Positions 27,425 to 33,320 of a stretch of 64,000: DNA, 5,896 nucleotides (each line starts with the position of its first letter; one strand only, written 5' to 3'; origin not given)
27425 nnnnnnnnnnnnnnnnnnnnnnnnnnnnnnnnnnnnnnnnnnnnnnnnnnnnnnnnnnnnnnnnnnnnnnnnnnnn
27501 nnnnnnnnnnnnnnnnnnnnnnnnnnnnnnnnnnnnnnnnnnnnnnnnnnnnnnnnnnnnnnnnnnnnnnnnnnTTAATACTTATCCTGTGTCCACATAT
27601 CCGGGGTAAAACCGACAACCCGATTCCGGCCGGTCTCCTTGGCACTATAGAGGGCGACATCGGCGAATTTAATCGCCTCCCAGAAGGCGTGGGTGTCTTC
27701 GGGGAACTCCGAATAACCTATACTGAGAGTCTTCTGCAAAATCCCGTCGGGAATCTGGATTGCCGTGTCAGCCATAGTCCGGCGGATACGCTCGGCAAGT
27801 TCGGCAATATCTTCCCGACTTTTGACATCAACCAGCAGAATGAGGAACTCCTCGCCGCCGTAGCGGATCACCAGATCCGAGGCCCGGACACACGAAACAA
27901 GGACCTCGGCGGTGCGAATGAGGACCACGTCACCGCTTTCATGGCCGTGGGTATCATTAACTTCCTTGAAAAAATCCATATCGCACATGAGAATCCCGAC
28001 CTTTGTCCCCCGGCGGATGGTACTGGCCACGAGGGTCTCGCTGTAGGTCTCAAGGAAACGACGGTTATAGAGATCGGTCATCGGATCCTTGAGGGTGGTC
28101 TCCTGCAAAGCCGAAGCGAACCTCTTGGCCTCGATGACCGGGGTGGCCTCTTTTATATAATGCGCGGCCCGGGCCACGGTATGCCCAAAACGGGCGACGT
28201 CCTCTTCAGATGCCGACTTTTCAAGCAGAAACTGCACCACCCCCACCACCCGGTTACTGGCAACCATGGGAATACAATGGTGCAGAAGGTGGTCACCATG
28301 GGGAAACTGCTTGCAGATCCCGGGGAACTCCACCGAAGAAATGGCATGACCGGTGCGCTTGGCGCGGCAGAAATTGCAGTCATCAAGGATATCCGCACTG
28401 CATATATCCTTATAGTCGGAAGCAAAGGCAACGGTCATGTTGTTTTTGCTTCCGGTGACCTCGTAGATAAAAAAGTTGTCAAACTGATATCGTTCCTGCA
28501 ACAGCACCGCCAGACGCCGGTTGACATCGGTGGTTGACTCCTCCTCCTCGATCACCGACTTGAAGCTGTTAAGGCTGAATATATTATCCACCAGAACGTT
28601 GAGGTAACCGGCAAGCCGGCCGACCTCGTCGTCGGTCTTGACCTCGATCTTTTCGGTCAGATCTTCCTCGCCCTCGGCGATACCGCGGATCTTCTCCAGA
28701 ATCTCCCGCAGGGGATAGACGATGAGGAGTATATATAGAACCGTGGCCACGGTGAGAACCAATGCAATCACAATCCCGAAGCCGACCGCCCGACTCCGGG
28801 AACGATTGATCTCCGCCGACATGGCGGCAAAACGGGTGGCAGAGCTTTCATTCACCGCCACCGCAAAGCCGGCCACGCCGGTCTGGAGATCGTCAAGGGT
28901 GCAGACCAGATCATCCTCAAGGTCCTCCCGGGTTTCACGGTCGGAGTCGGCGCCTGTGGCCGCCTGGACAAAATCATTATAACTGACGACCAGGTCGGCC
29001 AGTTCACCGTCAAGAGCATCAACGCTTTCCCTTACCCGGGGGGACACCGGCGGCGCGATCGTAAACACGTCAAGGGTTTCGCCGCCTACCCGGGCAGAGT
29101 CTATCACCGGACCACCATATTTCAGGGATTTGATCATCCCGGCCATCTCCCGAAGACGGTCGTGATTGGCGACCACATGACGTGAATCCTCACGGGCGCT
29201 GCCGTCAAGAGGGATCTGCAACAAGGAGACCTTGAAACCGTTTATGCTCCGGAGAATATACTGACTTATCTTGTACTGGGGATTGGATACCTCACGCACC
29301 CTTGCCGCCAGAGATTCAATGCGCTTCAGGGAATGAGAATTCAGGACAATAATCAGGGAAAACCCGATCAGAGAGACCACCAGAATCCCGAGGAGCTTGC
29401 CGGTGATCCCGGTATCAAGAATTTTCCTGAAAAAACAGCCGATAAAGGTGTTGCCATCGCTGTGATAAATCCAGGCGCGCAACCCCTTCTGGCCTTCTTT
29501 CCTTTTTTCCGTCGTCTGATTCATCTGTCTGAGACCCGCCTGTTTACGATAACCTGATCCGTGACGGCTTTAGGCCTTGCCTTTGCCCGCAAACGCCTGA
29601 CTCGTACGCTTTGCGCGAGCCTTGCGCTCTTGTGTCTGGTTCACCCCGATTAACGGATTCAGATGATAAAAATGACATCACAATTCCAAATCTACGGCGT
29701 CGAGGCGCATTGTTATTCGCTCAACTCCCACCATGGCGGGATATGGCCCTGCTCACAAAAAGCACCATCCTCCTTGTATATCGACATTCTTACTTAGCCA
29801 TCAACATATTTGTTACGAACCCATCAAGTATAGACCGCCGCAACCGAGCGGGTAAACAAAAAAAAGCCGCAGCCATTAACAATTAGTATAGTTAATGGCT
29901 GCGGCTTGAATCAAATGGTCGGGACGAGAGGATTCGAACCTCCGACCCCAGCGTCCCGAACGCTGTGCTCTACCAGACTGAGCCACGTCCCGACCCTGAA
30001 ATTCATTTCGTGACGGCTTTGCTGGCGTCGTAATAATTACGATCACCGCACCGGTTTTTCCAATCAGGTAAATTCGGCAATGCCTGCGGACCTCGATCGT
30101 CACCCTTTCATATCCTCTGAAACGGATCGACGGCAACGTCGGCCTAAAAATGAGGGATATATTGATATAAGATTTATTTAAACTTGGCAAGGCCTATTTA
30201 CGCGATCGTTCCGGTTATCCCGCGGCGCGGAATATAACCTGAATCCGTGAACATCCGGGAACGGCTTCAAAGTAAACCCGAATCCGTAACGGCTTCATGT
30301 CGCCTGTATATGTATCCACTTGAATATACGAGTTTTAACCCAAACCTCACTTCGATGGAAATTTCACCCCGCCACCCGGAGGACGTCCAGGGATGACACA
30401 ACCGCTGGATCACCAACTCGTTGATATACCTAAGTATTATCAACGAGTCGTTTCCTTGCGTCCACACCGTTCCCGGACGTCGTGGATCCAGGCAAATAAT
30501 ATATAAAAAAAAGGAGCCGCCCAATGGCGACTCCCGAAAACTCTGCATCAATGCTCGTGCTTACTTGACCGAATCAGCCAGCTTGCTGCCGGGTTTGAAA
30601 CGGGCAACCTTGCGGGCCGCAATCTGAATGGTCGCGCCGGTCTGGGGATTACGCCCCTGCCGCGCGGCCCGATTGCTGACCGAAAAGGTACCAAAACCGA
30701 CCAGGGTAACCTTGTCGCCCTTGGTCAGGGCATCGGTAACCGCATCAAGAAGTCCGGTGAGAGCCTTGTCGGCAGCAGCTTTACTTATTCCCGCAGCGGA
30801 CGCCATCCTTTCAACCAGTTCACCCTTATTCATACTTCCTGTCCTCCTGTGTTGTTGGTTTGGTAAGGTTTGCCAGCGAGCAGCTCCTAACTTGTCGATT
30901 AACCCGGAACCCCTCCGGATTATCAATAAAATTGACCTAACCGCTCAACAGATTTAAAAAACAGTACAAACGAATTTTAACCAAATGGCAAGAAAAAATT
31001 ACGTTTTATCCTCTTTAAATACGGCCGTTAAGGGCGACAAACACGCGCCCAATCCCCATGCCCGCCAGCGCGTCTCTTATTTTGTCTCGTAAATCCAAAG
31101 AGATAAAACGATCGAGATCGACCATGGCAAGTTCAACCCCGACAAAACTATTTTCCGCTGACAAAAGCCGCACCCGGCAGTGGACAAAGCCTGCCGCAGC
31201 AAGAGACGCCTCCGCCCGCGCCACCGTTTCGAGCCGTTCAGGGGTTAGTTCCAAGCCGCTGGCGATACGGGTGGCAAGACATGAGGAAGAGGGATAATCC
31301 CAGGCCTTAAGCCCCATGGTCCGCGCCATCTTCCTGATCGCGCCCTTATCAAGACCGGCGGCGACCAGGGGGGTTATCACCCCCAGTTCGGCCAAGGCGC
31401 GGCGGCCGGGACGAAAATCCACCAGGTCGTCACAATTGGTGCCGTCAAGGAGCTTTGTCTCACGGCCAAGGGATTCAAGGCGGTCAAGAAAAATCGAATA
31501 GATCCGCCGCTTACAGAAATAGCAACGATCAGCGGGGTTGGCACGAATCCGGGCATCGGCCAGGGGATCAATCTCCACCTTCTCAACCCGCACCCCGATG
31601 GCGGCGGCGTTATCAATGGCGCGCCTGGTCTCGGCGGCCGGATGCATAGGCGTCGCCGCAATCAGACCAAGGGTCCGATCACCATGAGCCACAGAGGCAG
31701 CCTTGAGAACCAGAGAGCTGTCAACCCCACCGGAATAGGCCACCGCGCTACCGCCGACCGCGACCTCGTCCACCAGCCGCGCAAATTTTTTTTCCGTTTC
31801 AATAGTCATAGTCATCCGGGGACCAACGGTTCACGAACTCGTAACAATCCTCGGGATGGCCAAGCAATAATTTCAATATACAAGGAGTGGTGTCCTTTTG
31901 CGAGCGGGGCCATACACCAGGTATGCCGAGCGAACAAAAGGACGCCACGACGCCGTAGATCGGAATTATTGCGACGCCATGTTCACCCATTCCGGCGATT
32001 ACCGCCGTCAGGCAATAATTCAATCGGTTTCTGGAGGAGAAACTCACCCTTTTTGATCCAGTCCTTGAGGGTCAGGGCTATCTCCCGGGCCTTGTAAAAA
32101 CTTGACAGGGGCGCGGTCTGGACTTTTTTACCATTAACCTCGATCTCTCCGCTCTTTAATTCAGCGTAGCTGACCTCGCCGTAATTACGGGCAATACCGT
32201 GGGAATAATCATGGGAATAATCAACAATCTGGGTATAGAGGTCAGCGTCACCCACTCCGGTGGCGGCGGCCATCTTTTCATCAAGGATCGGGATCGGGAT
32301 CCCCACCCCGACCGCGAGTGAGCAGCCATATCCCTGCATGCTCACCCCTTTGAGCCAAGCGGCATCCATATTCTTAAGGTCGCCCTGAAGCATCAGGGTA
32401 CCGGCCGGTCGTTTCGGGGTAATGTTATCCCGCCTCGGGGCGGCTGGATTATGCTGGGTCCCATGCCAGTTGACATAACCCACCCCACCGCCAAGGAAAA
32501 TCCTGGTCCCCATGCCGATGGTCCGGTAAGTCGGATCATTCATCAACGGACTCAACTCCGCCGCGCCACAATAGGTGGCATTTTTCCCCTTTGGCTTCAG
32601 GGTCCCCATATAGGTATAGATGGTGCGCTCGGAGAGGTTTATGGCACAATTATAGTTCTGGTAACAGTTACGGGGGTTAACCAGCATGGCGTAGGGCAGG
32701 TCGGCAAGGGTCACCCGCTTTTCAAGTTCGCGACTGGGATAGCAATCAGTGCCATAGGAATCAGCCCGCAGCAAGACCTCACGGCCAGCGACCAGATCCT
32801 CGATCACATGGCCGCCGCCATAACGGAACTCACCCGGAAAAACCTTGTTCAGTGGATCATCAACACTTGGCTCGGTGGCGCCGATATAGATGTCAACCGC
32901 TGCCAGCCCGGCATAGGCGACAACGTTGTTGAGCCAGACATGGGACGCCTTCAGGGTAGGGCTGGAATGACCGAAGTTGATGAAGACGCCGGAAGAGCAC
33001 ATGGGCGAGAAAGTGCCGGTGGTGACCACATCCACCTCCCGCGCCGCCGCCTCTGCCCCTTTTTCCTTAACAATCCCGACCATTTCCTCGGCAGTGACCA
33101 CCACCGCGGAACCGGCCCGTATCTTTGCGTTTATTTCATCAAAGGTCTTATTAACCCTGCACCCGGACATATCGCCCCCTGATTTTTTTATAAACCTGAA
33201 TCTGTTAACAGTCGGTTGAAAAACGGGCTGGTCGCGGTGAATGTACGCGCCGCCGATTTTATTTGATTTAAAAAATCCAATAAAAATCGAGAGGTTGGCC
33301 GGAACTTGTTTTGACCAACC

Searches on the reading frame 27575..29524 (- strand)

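Call 14: search_protein_families(library=ncbifam, proteins=[window:27575-29524:-])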
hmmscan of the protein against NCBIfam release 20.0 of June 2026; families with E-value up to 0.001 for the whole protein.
window:27575-29524:- (649 aa): 27 families (the best 25 are shown)
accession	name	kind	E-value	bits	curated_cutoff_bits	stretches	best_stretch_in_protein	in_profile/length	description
NF007135.0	PRK09581.1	equivalog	2.3e-47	161.8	474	1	474-637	289-453/457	PleD family two-component system response regulator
TIGR00254.1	GGDEF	domain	1.3e-46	158.4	37.4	1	473-637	1-165/168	diguanylate cyclase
NF041606.1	dguan_cyc_DgcA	equivalog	4e-42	144.4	370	1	417-637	125-337/340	diguanylate cyclase DgcA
NF038266.1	diguan_SiaD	equivalog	6.3e-42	143.7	290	1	470-636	87-252/252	biofilm regulation diguanylate cyclase SiaD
NF007380.0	PRK09894.1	equivalog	4.3e-41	141.2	256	1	475-638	127-286/296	diguanylate cyclase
NF007423.1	PRK09966.1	equivalog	1.4e-38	132.8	325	1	471-629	233-390/390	diguanylate cyclase DgcN/YfiN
NF047654.1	DiguCycDgcRLepto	equivalog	6.2e-34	117.2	500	1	466-637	122-294/295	diguanylate cyclase DgcR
NF040885.1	diguan_DgcJ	equivalog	7e-28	97.6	500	1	474-634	338-491/493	diguanylate cyclase DgcJ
NF011955.1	PRK15426.1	equivalog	8.9e-28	96.7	408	1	470-637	391-559/564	cellulose biosynthesis regulator diguanylate cyclase DgcQ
NF051473.1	DigCycDgcsShew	equivalog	4.4e-27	95.2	400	1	461-635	120-287/291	diguanylate cyclase DgcS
NF045675.1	PhdiestaseDibA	equivalog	1.1e-26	93.3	980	1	455-641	181-366/623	phosphodiesterase DibA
NF007298.0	PRK09776.1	equivalog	1.3e-26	92.9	1135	1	463-640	670-846/1111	diguanylate cyclase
NF007599.0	PRK10245.1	equivalog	5e-26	91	402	1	460-636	196-367/371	diguanylate cyclase AdrA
NF007474.0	PRK10060.1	equivalog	1.2e-25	89.9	782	1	457-644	217-400/663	cyclic di-GMP phosphodiesterase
NF047872.1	GGDEF_GdpS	equivalog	7.6e-22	78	400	1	474-641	184-351/355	GGDEF domain-containing protein GdpS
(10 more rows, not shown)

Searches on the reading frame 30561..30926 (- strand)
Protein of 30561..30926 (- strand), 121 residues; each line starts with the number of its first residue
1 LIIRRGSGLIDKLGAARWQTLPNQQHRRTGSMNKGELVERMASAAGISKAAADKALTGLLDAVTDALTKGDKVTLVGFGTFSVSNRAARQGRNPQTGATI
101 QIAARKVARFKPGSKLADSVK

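Call 52: search_protein_families(library=pfam, max_evalue=0.000001, proteins=[window:30561-30926:-])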
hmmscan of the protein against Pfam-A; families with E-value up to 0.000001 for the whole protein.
window:30561-30926:- (121 aa): 2 families
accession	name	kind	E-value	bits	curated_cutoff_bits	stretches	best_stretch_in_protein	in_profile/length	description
PF00216.26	Bac_DNA_binding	-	1.1e-31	109.3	22.4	1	32-120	1-89/90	Bacterial DNA-binding protein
PF18291.6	HU-HIG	-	1.5e-09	38.4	26.2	1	27-120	27-118/125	HU domain fused to wHTH, Ig, or Glycine-rich motif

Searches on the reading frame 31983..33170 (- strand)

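Call 14: search_protein_families(library=ncbifam, proteins=[window:31983-33170:-])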
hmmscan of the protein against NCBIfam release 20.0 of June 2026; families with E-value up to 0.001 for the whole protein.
window:31983-33170:- (395 aa): 1 family
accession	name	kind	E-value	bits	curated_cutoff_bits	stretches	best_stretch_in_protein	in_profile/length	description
TIGR03287.1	methan_mark_16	hypoth_equivalog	2.3e-38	131.7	363.95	1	24-319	1-276/391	methanogenesis marker 16 metalloprotein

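Call 83: search_protein_families(library=pfam, max_evalue=0.00001, proteins=[window:31983-33170:-])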
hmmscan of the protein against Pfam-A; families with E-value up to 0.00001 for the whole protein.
window:31983-33170:- (395 aa): 1 family
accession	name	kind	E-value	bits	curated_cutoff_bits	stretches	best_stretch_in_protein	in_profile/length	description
PF01837.22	HcyBio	-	3.9e-155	516.5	26.2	1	22-379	1-349/349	Homocysteine biosynthesis enzyme, sulfur-incorporation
